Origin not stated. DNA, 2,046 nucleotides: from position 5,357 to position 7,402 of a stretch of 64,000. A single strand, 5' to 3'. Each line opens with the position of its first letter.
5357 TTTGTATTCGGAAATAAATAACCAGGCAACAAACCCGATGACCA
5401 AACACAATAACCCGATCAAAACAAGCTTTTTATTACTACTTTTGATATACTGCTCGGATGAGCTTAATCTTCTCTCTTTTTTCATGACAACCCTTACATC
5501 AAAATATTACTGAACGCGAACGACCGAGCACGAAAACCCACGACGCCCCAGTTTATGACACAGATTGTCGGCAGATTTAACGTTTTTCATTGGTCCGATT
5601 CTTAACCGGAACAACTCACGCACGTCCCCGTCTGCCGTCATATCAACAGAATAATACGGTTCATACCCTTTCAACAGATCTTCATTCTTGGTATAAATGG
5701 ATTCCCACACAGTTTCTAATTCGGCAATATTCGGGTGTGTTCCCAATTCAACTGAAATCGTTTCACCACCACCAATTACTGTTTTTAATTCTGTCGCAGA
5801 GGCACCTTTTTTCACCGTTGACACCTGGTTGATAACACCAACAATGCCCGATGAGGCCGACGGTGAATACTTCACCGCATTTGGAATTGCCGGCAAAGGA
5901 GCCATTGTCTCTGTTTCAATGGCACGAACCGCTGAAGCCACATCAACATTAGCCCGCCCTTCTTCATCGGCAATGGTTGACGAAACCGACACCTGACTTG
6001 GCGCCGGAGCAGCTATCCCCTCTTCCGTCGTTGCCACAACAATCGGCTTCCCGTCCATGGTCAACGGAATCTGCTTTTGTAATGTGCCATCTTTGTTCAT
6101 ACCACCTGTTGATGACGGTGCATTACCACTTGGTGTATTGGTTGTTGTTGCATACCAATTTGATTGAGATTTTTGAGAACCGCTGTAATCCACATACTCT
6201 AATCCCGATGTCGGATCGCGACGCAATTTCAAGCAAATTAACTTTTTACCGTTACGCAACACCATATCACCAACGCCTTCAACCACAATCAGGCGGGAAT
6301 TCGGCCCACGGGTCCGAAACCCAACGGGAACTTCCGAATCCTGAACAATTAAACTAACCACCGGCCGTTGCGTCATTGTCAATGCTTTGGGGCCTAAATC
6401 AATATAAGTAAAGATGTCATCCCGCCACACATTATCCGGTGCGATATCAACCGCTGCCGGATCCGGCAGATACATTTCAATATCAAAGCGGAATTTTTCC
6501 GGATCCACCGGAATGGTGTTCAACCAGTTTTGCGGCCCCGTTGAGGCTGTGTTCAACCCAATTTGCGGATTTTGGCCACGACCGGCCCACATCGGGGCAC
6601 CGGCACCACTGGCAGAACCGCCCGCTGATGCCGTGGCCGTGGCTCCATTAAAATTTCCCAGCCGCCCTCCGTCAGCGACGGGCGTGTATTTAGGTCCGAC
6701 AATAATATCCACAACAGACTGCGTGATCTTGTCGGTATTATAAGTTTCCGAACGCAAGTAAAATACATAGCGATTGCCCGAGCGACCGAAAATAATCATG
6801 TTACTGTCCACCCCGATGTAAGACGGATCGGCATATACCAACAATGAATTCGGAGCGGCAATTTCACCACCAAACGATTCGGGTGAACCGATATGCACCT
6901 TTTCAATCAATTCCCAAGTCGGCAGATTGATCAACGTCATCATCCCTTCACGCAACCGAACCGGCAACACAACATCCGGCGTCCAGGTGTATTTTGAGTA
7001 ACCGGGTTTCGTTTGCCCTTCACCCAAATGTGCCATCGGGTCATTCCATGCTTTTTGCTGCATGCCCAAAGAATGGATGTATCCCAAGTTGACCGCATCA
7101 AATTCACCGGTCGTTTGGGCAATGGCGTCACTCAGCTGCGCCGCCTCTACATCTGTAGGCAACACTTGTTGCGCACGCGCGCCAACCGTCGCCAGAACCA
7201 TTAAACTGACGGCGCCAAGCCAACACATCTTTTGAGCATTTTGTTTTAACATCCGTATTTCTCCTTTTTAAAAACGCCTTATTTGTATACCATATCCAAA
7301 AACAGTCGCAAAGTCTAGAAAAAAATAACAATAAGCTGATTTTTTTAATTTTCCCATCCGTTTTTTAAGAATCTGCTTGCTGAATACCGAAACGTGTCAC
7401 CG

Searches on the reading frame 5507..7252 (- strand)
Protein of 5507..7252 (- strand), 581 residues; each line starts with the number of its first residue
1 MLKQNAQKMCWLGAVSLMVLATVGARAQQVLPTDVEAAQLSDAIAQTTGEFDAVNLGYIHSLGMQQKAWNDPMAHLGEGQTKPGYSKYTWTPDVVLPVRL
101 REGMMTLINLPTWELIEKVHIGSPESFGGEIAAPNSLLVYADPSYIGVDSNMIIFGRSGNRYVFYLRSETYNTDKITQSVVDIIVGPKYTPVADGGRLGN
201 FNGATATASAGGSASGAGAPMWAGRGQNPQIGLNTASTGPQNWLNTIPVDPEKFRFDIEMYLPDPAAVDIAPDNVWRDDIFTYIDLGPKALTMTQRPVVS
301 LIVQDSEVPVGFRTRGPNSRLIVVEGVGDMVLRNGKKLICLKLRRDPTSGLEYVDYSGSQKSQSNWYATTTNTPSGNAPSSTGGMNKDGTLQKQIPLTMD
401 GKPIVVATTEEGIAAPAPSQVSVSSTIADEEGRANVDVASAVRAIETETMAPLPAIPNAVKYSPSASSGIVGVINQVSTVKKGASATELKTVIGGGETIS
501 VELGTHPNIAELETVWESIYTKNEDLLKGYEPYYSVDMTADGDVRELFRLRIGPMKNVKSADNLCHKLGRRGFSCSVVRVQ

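Call 5: search_protein_families(library=pfam, proteins=[window:5507-7252:-], max_evalue=0.01)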
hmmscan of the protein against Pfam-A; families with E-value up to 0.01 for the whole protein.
window:5507-7252:- (581 aa): 2 families
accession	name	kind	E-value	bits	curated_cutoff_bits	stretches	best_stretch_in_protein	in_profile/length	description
PF03524.21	CagX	-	1.7e-12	48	34.2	1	86-341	4-195/198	Conjugal transfer protein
PF05036.18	SPOR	-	0.00017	22.3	21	1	529-579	29-76/76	SPOR domain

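Call 9: find_encoding_contigs(protein=window:5507-7252:-, flank=10000, max_places=6)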
Protein window:5507-7252:- (581 aa): 23 contigs read that carry it; 6 places shown.
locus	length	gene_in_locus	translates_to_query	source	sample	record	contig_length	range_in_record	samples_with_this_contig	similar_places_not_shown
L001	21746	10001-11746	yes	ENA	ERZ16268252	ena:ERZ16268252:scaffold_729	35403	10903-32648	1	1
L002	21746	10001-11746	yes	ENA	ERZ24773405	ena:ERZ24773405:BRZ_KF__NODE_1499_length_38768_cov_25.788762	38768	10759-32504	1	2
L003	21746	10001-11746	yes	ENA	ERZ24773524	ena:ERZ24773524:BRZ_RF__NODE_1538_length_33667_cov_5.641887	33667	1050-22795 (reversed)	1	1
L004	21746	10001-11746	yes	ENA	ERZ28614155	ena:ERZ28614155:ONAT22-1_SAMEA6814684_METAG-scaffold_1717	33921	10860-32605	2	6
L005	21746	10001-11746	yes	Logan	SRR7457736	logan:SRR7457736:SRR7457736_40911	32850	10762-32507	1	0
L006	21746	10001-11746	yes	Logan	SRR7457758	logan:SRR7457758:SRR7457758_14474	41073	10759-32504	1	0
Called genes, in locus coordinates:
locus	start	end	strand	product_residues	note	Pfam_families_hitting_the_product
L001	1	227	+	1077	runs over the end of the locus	PF03739:LptF_LptG, PF04453:LptD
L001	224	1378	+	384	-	PF13623:SurA_N_2 (weak), PF13624:SurA_N_3, PF09312:SurA_N, PF13145:Rotamase_2 (faint), PF00639:Rotamase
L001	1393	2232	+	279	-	PF00763:THF_DHG_CYH, PF02882:THF_DHG_CYH_C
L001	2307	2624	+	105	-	-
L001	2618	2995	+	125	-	-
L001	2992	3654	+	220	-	-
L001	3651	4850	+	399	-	-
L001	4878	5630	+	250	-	-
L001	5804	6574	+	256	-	-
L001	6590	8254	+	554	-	-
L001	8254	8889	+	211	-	PF04335:VirB8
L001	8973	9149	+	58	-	-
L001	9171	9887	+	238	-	PF04335:VirB8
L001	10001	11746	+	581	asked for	PF03524:CagX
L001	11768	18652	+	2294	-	PF12396:DUF3659 (faint), PF21784:Bflower (faint), PF05593:RHS_repeat (faint), PF21785:Bflower_2, PF03743:TrbI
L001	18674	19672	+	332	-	PF00437:T2SSE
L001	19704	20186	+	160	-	PF01451:LMWPc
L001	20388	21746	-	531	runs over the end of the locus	PF01134:GIDA (faint), PF01266:DAO (faint), PF07992:Pyr_redox_2, PF13434:Lys_Orn_oxgnase (weak), PF13738:Pyr_redox_3, PF00070:Pyr_redox, PF02852:Pyr_redox_dim, PF00581:Rhodanese, +3 more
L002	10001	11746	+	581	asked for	PF03524:CagX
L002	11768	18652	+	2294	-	PF12396:DUF3659 (faint), PF21784:Bflower (faint), PF05593:RHS_repeat (faint), PF21785:Bflower_2, PF03743:TrbI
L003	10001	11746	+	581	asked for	PF03524:CagX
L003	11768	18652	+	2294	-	PF12396:DUF3659 (faint), PF21784:Bflower (faint), PF05593:RHS_repeat (faint), PF21785:Bflower_2, PF03743:TrbI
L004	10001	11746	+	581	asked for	PF03524:CagX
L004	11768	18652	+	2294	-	PF12396:DUF3659 (faint), PF21784:Bflower (faint), PF05593:RHS_repeat (faint), PF21785:Bflower_2, PF03743:TrbI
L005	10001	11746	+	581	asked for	PF03524:CagX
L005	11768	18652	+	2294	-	PF12396:DUF3659 (faint), PF21784:Bflower (faint), PF05593:RHS_repeat (faint), PF21785:Bflower_2, PF03743:TrbI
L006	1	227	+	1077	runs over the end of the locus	PF03739:LptF_LptG, PF04453:LptD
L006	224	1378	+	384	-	PF13623:SurA_N_2, PF13624:SurA_N_3, PF09312:SurA_N, PF13145:Rotamase_2 (faint), PF00639:Rotamase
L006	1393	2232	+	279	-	PF00763:THF_DHG_CYH, PF02882:THF_DHG_CYH_C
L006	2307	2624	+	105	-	-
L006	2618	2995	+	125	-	-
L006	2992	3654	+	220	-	-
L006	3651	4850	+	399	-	-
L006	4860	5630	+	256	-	-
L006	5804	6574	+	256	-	-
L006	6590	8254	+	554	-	-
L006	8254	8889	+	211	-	PF04335:VirB8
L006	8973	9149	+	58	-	-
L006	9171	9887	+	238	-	PF04335:VirB8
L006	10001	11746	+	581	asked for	PF03524:CagX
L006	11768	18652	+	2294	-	PF12396:DUF3659 (faint), PF21784:Bflower (faint), PF05593:RHS_repeat (faint), PF21785:Bflower_2, PF03743:TrbI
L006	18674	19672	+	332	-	PF00437:T2SSE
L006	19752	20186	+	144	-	PF01451:LMWPc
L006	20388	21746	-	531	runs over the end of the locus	PF01134:GIDA (faint), PF01266:DAO (faint), PF07992:Pyr_redox_2, PF13434:Lys_Orn_oxgnase (weak), PF13738:Pyr_redox_3, PF00070:Pyr_redox, PF02852:Pyr_redox_dim, PF00581:Rhodanese, +3 more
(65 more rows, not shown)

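Call 10: search_protein_families(library=ncbifam, proteins=[window:5507-7252:-], max_evalue=0.01)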
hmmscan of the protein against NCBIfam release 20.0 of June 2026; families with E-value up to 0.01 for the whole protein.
window:5507-7252:- (581 aa): 1 family
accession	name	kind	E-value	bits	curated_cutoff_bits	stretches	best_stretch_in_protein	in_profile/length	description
TIGR02781.1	VirB9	equivalog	6.2e-07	29.3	217.7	0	89-172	34-113/248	P-type conjugative transfer protein VirB9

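Call 12: search_protein_families(library=pfam, proteins=[L001:11768-18652:+, L001:18674-19672:+, L001:19704-20186:+, L001:8973-9149:+, L001:2992-3654:+, L001:2307-2624:+], max_evalue=0.01)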
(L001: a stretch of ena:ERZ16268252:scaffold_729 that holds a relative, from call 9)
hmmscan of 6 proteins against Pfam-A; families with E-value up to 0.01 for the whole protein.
L001:11768-18652:+ (2294 aa): 5 families
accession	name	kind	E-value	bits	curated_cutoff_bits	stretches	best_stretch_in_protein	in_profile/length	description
PF21785.3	Bflower_2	-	8.6e-93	306.2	38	14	669-747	30-96/112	5-fold beta-flower protein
PF03743.19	TrbI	-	2.4e-28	99.7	35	1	1981-2173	2-188/188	Bacterial conjugation TrbI-like protein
PF21784.3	Bflower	-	7.9e-23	81.5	25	2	761-807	17-62/116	4-fold beta flower protein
PF12396.14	DUF3659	-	2e-16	60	24.8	2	1619-1668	10-55/61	Protein of unknown function (DUF3659)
PF05593.20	RHS_repeat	-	7.9e-07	29.8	22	1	781-813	1-37/38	RHS Repeat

L001:18674-19672:+ (332 aa): 5 families
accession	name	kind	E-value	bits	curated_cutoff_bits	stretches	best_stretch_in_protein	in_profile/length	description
PF00437.27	T2SSE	-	9.2e-20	71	24.9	1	157-283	128-248/370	Type II/IV secretion system protein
PF13555.12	AAA_29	-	0.0012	19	27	1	169-202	18-51/61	P-loop containing region of AAA domain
PF01580.24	FtsK_SpoIIIE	-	0.0012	18.8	24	1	171-194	36-60/221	FtsK/SpoIIIE family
PF00270.35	DEAD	-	0.0017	18.6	26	1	169-228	10-73/167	DEAD/DEAH box helicase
PF00005.33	ABC_tran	-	0.0035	18.4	25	1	165-208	3-46/137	ABC transporter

L001:19704-20186:+ (160 aa): 1 family
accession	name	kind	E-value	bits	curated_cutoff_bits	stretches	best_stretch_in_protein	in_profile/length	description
PF01451.26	LMWPc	-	9.5e-35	120.3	23.2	1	4-147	1-144/144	Low molecular weight phosphotyrosine protein phosphatase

L001:8973-9149:+ (58 aa): 0 families

L001:2992-3654:+ (220 aa): 0 families

L001:2307-2624:+ (105 aa): 0 families

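Call 16: find_related_loci(query=L001:17600-18400:+, collection=genome_contigs, flank=10000)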
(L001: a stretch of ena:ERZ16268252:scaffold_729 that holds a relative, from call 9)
Query L001:17600-18400:+ (267 aa) in genome_contigs; peptide patterns used: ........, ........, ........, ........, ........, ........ (x = any residue, [..] = any of these).
66 stretches matched a pattern; 2 encode a relative of the query (tblastn E <= 1e-3); 2 distinct loci.
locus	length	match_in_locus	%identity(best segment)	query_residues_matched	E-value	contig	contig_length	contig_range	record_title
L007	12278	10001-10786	62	2-262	1e-101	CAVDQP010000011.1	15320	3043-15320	Holdemanella biformis isolate H07667-L1_cleanbin_000032 genome assembly, contig: Spades_H07667-L1_contig_3383, whole gen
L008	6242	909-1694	62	2-262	3e-101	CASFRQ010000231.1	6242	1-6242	uncultured Alphaproteobacteria bacterium isolate SI.B29.metabat-bins.28 genome assembly, contig: SI.B29.metabat-bins.28.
